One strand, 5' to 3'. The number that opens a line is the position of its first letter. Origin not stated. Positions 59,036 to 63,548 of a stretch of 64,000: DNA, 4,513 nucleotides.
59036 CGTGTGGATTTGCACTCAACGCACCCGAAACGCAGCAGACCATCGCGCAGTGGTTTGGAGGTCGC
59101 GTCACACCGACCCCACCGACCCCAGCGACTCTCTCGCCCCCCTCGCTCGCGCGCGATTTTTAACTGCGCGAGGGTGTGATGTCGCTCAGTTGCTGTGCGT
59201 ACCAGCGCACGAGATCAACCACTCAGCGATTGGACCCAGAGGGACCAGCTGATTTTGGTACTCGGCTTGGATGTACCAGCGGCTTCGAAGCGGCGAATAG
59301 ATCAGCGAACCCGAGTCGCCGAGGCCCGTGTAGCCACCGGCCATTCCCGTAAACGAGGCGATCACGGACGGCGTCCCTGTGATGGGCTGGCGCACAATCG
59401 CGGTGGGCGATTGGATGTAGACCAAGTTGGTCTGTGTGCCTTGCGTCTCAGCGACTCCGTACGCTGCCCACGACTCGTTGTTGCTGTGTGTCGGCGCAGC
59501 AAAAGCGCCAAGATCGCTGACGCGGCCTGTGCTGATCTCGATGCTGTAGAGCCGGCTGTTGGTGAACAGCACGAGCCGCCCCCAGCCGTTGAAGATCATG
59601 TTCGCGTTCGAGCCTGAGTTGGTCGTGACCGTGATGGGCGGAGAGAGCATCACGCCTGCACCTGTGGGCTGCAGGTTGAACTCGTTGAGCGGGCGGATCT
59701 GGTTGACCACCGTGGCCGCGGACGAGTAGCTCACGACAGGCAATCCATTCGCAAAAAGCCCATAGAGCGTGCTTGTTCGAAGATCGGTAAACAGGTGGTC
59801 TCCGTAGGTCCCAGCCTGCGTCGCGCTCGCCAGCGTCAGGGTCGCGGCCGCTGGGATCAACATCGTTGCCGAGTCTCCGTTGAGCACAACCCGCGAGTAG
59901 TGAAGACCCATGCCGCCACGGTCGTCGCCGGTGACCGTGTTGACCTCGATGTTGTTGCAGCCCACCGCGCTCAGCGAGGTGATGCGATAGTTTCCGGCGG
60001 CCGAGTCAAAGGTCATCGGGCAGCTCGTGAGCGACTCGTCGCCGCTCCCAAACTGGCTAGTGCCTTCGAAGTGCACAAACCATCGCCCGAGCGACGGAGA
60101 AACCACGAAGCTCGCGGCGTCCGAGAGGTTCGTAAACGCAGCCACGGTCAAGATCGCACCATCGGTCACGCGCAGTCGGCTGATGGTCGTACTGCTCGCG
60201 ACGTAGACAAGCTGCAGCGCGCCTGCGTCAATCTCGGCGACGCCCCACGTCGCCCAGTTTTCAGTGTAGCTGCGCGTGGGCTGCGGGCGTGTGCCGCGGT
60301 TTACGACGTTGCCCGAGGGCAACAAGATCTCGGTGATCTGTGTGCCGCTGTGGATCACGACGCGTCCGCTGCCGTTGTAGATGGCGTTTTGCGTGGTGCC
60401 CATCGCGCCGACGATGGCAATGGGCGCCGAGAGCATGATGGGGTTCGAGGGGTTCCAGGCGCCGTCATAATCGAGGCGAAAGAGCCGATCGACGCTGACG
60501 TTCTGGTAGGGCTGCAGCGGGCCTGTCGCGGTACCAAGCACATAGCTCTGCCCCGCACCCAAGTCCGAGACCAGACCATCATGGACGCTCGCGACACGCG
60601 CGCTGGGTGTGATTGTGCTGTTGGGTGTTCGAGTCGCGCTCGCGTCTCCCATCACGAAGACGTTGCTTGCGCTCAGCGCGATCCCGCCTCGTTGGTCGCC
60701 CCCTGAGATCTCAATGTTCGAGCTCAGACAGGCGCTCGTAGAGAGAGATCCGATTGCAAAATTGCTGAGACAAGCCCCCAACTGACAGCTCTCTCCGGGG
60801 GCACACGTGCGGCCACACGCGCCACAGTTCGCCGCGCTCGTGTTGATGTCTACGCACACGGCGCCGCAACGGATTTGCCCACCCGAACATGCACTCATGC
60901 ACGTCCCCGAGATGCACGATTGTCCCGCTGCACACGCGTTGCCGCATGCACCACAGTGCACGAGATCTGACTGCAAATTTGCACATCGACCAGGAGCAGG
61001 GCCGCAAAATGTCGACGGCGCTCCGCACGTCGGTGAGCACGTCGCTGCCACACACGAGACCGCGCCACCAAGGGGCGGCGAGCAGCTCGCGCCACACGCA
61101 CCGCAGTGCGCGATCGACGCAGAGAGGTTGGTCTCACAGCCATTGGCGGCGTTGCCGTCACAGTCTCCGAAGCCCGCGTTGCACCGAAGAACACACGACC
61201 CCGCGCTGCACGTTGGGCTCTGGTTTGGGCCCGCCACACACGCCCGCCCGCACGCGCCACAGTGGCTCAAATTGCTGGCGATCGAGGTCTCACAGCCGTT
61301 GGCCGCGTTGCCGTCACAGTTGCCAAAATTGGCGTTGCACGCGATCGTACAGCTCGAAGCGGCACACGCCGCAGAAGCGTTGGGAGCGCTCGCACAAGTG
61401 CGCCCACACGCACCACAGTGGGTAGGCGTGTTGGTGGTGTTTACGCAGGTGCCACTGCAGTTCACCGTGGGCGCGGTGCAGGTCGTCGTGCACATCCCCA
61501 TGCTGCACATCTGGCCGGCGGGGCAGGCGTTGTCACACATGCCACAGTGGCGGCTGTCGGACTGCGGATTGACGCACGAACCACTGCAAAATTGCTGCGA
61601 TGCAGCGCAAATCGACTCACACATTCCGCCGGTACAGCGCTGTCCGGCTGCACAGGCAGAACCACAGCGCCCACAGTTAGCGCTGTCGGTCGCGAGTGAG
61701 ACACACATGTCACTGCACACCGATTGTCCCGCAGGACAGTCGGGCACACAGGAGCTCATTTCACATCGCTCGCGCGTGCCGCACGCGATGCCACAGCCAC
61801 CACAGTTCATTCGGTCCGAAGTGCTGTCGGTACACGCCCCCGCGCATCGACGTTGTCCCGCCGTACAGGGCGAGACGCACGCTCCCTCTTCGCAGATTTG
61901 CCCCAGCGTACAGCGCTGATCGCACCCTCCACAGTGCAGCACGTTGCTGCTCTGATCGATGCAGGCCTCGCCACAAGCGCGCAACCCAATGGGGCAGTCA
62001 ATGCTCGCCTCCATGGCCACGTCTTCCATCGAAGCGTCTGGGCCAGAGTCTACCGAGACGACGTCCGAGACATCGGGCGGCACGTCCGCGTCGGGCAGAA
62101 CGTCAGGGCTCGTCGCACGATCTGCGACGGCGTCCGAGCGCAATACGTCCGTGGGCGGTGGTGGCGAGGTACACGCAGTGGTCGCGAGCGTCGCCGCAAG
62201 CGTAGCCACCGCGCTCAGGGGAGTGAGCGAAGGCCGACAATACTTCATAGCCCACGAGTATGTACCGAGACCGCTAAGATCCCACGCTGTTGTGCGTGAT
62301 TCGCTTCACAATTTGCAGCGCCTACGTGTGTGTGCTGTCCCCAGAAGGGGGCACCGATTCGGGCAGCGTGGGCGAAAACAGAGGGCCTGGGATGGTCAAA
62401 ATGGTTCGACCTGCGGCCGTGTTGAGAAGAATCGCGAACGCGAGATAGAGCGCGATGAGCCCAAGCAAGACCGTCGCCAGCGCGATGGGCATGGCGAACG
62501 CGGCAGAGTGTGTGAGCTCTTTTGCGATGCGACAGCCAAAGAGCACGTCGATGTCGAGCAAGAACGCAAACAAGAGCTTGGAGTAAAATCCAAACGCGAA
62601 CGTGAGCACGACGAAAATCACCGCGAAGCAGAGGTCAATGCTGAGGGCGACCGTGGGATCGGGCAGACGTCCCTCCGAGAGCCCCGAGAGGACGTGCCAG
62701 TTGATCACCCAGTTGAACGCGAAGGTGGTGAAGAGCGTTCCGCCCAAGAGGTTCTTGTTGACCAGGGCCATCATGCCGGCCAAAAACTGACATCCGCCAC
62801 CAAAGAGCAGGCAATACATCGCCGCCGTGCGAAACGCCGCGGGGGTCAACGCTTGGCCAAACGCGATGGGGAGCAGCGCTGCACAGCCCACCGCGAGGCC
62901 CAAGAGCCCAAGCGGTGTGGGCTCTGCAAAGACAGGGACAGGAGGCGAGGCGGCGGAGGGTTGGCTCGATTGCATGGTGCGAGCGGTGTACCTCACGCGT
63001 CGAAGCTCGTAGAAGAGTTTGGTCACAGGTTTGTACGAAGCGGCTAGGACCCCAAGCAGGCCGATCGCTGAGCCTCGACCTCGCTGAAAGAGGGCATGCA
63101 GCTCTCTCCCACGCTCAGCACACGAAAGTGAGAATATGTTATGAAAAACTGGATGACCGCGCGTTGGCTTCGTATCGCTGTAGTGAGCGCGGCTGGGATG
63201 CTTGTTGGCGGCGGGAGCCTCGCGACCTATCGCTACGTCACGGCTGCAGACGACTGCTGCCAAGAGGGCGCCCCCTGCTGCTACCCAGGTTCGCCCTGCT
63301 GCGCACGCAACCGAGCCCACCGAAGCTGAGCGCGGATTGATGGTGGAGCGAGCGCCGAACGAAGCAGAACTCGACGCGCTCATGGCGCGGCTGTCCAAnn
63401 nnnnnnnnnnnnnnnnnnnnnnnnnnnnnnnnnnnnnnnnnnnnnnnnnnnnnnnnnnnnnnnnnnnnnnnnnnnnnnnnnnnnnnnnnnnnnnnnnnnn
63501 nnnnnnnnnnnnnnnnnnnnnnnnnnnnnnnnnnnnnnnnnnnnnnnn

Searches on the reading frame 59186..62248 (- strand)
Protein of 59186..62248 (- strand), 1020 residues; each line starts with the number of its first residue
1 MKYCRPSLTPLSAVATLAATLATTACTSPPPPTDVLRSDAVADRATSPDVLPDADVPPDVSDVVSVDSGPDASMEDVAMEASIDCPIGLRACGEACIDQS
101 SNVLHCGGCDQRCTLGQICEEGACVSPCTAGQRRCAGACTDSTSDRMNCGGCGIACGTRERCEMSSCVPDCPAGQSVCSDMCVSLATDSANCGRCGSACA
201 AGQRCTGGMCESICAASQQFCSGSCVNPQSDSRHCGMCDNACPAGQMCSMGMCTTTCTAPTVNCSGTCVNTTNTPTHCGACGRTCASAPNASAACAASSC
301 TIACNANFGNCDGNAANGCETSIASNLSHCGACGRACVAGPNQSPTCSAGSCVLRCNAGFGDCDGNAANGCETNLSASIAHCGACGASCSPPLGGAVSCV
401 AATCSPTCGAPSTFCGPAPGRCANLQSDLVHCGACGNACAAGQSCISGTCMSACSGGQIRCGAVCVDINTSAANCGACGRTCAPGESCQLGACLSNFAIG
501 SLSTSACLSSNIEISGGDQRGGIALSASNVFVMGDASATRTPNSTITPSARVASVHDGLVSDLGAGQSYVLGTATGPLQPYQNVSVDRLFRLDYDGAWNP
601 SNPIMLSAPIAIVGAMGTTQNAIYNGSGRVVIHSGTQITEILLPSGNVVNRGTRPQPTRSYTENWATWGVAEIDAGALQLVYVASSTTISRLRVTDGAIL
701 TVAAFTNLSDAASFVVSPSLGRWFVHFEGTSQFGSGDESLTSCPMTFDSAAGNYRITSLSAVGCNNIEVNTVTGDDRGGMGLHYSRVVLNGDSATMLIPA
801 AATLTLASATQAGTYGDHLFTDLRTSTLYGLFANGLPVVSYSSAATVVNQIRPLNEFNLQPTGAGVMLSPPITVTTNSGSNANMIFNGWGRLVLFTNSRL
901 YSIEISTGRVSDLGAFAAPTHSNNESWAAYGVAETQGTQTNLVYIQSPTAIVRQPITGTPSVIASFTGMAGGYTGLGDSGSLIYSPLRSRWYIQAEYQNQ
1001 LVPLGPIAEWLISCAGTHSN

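Call 8: search_protein_families(library=pfam, proteins=[window:59186-62248:-])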
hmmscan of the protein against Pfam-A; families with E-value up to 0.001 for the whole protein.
window:59186-62248:- (1020 aa): 1 family
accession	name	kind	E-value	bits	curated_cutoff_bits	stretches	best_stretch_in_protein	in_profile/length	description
PF04885.19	Stig1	-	1.6e-31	109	24.1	5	208-254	37-83/85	Stigma-specific STIG1-like protein family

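Call 30: find_homologous_proteins(query=window:59186-62248:-, max_evalue=0.00001)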
Query window:59186-62248:- (1020 aa): 4049 proteins with E <= 0.00001 among 8000 candidates; the best 120 are listed.
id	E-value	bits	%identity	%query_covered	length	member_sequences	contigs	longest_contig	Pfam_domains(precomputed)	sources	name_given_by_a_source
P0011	0.0e+0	1260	100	56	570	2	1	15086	-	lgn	-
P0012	1.1e-274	932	47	99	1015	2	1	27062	PF04885.20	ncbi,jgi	jgi:hypothetical protein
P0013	1.5e-274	932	42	34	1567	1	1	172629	-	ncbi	ncbi:MAG: hypothetical protein R3A52_11285 [Polyangiales bacterium]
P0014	1.5e-269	915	46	98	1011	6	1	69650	PF04885.20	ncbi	-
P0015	1.8e-268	912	42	39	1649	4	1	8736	PF04885.20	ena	-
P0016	1.1e-266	906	41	38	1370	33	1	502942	-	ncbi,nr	ncbi:MAG: hypothetical protein EPO40_12125 [Myxococcaceae bacterium]|nr:MAG: hypothetical protein EP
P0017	2.5e-264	898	36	39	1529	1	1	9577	-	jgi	jgi:hypothetical protein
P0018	6.4e-259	880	47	93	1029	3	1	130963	PF04885.20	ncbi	-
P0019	1.5e-252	859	40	39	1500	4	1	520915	-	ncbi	-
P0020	8.5e-238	810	40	39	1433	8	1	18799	-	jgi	jgi:hypothetical protein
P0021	2.3e-237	809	36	38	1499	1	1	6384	-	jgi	-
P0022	6.8e-237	807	42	39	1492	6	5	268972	PF04885.20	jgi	jgi:hypothetical protein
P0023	8.9e-235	800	42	42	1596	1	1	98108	PF04885.20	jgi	-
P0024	1.9e-234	799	35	40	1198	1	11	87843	-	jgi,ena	-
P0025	8.8e-233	794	40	38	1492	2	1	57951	-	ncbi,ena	-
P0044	1.4e-208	713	40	98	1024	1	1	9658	PF04885.20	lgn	-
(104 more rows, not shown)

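Call 58: find_encoding_contigs(protein=P0044, flank=10000, max_places=2)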
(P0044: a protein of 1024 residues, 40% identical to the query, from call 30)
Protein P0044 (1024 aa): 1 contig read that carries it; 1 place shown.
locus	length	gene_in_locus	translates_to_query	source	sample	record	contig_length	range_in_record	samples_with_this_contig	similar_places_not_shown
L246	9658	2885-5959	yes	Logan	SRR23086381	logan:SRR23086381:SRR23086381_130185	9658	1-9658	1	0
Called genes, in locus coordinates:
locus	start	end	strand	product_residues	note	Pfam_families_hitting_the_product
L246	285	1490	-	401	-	-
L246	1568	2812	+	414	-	PF09992:NAGPA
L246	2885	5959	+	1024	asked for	PF04885:Stig1 (weak)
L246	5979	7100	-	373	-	PF00712:DNA_pol3_beta, PF02767:DNA_pol3_beta_2, PF02768:DNA_pol3_beta_3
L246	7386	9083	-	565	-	PF11638:DnaA_N, PF00308:Bac_DnaA, PF01695:IstB_IS21 (weak), PF00004:AAA (weak), PF13173:AAA_14 (faint), PF13401:AAA_22 (faint), PF08299:Bac_DnaA_C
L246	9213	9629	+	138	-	-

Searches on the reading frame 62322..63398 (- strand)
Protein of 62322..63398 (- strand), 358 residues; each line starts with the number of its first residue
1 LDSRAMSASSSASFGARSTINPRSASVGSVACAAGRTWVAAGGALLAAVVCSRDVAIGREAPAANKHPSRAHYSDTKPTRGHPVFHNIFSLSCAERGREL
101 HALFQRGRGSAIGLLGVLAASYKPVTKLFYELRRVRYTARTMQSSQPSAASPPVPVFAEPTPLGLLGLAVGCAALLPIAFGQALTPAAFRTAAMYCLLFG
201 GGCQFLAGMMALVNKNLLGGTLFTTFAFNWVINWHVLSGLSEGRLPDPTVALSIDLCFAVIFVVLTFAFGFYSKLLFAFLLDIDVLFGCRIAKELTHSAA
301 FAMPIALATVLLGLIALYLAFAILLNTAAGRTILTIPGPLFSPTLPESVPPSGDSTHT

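Call 31: search_protein_families(library=pfam, max_evalue=0.01, proteins=[window:62322-63398:-])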
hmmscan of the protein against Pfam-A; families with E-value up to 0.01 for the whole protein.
window:62322-63398:- (358 aa): 1 family
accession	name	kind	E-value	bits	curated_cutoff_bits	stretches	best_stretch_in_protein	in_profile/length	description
PF01184.24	Gpr1_Fun34_YaaH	-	2e-07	31.3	25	1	145-327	5-193/207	GPR1/FUN34/yaaH family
